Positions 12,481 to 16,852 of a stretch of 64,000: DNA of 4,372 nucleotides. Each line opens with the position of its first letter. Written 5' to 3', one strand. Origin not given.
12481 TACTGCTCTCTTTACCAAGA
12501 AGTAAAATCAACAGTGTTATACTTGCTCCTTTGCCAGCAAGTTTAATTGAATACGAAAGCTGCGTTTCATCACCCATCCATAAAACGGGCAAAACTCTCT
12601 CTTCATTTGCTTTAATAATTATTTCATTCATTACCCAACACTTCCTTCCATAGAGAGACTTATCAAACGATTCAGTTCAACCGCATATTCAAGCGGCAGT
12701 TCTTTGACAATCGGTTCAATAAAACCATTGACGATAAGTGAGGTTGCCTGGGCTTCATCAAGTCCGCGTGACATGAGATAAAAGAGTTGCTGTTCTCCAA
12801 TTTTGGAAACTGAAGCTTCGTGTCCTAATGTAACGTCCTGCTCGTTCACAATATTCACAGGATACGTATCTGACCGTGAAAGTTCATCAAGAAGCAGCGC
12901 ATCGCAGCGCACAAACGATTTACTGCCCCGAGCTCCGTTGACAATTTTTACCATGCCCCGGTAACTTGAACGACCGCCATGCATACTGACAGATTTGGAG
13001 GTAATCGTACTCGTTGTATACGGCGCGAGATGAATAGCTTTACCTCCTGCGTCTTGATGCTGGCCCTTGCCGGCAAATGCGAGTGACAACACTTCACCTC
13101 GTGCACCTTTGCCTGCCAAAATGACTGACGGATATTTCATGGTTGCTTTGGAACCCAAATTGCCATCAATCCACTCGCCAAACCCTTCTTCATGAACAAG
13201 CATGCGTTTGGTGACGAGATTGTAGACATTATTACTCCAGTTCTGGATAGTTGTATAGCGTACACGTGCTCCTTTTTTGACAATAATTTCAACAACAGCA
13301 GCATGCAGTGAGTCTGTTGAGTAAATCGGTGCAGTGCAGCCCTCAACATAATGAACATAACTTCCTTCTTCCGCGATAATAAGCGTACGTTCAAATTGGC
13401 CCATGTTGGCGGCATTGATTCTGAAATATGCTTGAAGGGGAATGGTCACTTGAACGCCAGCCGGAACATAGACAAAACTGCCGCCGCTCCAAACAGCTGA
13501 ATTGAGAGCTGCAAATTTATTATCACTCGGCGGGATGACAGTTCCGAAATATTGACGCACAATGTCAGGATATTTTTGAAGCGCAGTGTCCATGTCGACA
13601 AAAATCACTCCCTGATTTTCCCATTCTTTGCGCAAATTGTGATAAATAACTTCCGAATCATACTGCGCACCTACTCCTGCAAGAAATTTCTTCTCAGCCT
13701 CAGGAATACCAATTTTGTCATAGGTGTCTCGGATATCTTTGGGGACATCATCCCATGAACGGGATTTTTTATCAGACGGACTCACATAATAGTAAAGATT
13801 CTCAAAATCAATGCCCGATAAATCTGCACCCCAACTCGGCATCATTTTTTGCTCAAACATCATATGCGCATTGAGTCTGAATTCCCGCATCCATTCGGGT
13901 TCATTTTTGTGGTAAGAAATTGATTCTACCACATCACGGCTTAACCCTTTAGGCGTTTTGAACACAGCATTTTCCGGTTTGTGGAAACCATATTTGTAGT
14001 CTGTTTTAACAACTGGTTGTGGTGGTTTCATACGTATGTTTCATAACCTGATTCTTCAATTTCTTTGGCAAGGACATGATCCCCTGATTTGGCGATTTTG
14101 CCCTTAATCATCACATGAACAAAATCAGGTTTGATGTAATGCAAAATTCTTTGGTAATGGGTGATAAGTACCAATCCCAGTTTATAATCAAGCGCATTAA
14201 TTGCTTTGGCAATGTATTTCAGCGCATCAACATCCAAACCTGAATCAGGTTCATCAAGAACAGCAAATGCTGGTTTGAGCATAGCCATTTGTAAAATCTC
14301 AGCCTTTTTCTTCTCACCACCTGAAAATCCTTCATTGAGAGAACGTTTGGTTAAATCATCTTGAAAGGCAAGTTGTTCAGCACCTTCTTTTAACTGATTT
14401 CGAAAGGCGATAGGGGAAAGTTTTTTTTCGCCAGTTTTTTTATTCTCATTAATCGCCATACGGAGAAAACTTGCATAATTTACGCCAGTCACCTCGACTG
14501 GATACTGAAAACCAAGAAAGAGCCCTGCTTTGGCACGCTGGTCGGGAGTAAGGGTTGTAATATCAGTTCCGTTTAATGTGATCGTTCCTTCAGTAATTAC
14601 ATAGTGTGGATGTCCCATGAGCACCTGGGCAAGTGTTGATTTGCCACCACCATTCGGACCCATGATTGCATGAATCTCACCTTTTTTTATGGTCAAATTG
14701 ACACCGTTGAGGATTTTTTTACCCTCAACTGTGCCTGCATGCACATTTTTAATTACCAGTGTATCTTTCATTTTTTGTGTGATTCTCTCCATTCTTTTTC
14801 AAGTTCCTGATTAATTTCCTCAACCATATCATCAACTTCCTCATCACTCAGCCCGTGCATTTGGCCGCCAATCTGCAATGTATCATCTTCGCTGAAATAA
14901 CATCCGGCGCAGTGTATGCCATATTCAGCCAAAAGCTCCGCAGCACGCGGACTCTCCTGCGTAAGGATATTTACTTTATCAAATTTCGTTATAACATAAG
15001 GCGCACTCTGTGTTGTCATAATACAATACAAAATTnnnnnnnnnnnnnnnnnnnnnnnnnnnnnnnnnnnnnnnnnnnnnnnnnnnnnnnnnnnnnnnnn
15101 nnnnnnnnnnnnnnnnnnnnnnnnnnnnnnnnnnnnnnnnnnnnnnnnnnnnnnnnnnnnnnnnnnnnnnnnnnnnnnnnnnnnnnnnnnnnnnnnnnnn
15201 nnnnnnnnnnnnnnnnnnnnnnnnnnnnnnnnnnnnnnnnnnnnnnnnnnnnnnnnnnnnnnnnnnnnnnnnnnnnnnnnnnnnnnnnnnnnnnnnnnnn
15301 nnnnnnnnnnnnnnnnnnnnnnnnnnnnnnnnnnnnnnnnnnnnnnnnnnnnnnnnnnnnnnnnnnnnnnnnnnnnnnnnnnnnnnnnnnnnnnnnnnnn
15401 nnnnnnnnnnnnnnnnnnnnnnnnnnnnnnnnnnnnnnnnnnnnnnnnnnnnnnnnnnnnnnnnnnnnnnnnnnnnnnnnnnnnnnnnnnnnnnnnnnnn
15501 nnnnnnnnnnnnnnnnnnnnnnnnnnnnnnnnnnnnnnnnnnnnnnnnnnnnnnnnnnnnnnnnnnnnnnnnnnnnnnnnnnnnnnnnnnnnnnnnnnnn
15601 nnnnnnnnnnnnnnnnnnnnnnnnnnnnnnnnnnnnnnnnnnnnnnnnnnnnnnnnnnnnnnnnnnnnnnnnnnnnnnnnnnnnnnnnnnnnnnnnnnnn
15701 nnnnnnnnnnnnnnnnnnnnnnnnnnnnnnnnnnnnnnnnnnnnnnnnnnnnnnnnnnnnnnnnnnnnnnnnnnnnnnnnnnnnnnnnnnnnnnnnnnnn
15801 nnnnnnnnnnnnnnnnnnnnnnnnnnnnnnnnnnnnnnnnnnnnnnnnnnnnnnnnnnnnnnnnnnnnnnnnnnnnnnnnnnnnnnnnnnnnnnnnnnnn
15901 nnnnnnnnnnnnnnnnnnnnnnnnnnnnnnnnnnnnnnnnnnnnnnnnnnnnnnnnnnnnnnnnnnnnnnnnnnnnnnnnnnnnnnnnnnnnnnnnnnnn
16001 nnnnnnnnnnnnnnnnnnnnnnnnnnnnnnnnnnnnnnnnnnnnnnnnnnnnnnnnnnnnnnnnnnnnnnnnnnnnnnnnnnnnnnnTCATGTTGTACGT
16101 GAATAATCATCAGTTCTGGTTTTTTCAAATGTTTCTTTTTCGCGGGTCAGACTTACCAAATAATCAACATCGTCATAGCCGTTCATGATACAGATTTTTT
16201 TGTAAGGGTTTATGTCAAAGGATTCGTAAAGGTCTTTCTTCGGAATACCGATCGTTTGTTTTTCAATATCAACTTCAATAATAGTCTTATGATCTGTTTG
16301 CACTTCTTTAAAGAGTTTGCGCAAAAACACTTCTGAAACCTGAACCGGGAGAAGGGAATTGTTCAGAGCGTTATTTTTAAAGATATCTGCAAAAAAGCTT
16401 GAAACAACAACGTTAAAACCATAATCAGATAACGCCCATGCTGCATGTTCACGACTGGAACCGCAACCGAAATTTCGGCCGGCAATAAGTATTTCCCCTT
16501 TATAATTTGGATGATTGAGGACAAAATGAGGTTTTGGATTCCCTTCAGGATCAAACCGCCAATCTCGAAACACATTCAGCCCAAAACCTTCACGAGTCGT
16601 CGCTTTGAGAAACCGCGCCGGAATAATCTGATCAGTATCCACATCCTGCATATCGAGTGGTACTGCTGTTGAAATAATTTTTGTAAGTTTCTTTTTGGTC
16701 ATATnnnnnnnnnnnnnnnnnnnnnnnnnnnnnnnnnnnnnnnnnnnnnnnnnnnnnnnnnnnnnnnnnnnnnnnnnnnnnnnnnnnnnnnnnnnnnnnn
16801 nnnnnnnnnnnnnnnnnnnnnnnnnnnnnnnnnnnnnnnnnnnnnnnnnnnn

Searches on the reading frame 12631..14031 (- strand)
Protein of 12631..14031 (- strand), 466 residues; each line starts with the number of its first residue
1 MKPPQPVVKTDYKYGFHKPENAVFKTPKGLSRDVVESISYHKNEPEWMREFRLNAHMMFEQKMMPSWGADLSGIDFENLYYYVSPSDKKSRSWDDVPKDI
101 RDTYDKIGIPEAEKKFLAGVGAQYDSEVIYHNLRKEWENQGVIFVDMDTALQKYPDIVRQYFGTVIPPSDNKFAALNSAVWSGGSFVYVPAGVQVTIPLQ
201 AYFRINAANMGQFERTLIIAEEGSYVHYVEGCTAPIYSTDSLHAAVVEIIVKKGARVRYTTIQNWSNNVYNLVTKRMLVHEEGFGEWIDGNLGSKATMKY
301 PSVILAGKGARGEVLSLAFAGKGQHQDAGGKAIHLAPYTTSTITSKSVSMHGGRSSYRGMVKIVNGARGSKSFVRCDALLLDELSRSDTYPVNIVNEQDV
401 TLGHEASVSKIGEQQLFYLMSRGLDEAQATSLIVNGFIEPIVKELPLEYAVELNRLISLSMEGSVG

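Call 102: list_cluster_members(proteins=[P0001, P0006, window:12631-14031:-, window:21865-23661:-, window:16705-18120:-, L010:7012-7797:+, L003:505-1185:-, L017:1298-2212:+])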
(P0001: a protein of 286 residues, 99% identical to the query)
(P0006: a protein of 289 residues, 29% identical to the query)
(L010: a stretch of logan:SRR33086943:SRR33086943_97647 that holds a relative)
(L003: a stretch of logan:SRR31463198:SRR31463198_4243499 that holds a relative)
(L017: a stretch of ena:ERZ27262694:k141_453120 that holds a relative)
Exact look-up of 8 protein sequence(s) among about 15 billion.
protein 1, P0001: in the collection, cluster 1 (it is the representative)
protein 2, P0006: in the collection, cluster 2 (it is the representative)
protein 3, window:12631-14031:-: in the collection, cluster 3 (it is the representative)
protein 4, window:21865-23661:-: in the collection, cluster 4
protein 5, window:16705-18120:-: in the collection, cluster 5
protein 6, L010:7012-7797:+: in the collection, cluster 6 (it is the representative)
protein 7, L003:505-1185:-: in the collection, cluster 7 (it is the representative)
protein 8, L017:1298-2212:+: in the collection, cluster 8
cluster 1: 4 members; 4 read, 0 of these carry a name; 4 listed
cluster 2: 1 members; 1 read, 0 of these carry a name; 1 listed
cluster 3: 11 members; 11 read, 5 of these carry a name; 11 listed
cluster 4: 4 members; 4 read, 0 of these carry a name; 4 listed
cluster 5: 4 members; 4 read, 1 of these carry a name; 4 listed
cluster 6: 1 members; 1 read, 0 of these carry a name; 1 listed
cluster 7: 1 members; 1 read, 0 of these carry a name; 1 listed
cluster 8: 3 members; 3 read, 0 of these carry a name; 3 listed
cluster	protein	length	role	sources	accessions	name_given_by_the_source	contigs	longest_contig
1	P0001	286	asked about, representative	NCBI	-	-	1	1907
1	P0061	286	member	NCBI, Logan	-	-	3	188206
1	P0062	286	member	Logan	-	-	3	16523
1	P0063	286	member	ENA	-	-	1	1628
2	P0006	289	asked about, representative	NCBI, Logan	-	-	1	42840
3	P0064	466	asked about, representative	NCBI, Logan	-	-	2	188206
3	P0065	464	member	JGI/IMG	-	Fe-S cluster assembly protein SufB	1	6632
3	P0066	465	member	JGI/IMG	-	Fe-S cluster assembly protein SufB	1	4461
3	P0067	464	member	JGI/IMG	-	Fe-S cluster assembly protein SufB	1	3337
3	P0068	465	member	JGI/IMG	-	Fe-S cluster assembly protein SufB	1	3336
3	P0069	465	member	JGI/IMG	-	Fe-S cluster assembly protein SufB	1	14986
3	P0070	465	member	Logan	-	-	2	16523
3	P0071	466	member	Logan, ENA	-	-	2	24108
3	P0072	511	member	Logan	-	-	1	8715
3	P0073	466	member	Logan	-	-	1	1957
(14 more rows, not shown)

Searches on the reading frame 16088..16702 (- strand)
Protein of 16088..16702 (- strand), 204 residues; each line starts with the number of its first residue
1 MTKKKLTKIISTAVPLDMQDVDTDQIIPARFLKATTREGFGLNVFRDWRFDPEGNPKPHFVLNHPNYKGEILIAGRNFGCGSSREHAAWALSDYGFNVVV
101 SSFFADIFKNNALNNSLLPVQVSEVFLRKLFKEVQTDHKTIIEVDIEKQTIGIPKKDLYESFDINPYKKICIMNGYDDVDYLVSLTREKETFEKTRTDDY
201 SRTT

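Call 45: search_protein_families(library=pfam, proteins=[window:16088-16702:-], max_evalue=0.00001)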
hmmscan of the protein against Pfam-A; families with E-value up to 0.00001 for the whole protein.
window:16088-16702:- (204 aa): 1 family
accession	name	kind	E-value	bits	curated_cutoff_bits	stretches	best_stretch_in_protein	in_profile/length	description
PF00694.25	Aconitase_C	-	1.8e-31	109.7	22.8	1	5-124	3-130/131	Aconitase C-terminal domain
